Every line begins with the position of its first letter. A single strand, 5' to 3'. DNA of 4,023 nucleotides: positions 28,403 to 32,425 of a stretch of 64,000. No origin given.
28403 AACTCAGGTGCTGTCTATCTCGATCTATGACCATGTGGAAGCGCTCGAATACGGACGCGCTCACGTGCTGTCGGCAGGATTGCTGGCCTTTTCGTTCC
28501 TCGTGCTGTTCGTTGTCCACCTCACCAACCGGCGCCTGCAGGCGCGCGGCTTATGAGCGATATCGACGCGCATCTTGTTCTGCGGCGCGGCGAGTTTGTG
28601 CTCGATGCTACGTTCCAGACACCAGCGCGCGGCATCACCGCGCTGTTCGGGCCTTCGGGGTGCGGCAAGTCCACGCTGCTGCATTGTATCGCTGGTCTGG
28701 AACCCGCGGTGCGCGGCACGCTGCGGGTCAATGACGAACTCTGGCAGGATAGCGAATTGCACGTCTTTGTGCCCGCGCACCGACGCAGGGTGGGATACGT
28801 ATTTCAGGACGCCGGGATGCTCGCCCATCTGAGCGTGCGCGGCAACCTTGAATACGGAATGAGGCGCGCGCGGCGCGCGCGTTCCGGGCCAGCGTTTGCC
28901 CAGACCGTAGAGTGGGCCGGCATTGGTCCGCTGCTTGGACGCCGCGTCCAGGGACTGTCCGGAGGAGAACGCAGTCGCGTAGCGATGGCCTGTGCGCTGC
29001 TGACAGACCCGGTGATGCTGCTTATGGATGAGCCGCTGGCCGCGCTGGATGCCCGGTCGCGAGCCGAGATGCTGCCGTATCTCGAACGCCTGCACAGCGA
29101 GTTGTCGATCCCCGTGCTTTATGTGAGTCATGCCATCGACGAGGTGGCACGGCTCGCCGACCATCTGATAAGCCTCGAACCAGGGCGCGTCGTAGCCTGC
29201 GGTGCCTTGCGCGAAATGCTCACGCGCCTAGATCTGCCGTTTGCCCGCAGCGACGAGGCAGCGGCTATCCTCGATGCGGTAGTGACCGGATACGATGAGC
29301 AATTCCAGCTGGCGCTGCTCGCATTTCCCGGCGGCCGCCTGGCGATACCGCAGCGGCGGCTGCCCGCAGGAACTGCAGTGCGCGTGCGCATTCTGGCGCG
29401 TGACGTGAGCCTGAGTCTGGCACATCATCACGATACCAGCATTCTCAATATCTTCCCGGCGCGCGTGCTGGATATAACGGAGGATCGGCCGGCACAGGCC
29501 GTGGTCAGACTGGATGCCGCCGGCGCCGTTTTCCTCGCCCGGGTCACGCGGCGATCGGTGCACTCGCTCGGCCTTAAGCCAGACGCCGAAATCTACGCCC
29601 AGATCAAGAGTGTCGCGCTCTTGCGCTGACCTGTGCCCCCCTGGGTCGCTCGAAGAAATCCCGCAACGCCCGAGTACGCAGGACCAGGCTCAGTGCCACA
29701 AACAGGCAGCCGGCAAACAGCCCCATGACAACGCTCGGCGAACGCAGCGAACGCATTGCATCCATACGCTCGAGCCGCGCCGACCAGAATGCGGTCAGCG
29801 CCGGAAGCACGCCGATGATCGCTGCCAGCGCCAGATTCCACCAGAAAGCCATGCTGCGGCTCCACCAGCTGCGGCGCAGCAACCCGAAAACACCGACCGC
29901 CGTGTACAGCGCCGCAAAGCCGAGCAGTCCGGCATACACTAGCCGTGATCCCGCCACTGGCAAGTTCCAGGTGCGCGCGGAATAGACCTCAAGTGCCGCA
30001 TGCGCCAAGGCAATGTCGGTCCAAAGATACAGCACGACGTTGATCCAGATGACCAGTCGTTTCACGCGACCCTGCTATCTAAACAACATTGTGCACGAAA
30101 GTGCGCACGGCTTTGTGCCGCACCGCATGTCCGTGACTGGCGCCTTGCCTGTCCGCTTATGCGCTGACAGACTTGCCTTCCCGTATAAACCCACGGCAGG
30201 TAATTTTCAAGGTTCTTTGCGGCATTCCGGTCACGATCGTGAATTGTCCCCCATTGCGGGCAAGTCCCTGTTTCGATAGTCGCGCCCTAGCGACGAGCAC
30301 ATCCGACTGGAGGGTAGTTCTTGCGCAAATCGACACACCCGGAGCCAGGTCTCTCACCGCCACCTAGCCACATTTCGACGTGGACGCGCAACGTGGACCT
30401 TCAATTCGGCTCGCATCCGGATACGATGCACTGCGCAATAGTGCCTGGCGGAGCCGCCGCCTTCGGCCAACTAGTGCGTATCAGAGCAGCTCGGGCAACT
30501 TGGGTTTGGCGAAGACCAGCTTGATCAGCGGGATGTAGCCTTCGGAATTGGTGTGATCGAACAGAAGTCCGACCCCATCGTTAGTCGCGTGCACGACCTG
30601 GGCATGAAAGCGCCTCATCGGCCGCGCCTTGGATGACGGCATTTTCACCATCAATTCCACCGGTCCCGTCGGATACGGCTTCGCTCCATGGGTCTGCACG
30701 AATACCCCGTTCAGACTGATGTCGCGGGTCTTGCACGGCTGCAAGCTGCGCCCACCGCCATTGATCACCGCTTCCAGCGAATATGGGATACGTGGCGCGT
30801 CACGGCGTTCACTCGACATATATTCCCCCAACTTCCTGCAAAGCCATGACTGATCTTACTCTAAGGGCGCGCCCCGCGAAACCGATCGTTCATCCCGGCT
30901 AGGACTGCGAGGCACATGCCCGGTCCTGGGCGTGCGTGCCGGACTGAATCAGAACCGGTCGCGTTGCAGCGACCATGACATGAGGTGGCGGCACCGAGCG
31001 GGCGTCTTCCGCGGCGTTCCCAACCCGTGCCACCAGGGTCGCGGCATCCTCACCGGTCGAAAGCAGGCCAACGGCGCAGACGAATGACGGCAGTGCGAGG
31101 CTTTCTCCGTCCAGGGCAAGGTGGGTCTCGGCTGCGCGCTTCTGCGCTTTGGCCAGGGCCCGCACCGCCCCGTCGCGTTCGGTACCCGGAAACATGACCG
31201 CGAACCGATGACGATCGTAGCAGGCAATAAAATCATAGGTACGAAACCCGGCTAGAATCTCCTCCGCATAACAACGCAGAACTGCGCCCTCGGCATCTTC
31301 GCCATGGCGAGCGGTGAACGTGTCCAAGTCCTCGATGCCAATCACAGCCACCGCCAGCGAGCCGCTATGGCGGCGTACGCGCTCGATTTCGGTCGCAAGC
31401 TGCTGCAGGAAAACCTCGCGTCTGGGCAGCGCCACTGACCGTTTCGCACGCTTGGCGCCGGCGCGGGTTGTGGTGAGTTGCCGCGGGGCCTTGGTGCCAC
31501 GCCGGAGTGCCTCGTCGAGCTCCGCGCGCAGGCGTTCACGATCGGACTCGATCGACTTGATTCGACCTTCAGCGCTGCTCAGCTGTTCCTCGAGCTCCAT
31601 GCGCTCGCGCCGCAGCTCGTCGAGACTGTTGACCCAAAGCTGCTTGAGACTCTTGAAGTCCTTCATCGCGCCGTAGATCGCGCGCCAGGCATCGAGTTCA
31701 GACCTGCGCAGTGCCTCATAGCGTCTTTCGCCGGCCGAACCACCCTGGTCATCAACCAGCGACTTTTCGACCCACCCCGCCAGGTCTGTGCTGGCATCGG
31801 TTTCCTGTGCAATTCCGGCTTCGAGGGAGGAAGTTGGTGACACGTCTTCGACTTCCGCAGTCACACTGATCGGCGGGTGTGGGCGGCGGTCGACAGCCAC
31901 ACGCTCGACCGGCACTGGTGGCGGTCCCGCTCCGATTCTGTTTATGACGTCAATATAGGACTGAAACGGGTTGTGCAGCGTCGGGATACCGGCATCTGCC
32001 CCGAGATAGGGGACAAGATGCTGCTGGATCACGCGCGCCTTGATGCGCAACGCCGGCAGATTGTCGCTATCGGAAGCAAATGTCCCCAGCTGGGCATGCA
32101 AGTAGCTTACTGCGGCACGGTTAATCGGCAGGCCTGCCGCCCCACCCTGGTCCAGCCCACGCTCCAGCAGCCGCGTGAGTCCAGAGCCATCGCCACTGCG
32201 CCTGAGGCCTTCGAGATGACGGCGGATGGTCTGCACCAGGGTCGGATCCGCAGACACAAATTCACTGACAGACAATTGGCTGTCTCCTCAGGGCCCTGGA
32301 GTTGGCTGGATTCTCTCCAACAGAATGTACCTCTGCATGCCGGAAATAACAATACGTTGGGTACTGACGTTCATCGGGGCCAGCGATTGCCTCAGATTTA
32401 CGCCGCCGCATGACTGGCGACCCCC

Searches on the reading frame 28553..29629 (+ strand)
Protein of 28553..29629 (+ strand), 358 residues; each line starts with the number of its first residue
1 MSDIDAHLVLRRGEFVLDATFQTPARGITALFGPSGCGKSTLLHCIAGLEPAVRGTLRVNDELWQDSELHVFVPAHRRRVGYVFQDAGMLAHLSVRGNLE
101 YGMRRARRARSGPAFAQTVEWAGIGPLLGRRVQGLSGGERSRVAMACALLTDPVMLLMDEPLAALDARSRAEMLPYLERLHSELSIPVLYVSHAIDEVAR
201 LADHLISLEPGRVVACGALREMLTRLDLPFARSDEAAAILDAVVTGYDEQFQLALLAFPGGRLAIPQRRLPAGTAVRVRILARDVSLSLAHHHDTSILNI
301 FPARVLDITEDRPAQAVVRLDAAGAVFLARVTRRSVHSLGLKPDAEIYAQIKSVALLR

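Call 64: search_protein_families(library=pfam, proteins=[window:28553-29629:+], max_evalue=0.00001)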
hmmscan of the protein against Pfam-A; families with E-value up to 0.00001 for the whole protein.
window:28553-29629:+ (358 aa): 2 families
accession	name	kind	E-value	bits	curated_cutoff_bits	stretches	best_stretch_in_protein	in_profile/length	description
PF00005.33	ABC_tran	-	1e-27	97.8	25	1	19-163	4-137/137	ABC transporter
PF03459.23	TOBE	-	2.9e-13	50.2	22.3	1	295-356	1-62/64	TOBE domain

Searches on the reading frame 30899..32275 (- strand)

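Call 64: search_protein_families(library=pfam, proteins=[window:30899-32275:-], max_evalue=0.00001)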
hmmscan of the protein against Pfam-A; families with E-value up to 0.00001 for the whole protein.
window:30899-32275:- (458 aa): 1 family
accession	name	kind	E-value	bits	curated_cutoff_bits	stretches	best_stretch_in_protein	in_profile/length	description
PF00990.26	GGDEF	-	1.2e-10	41.8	23.8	1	283-425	9-154/161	Diguanylate cyclase, GGDEF domain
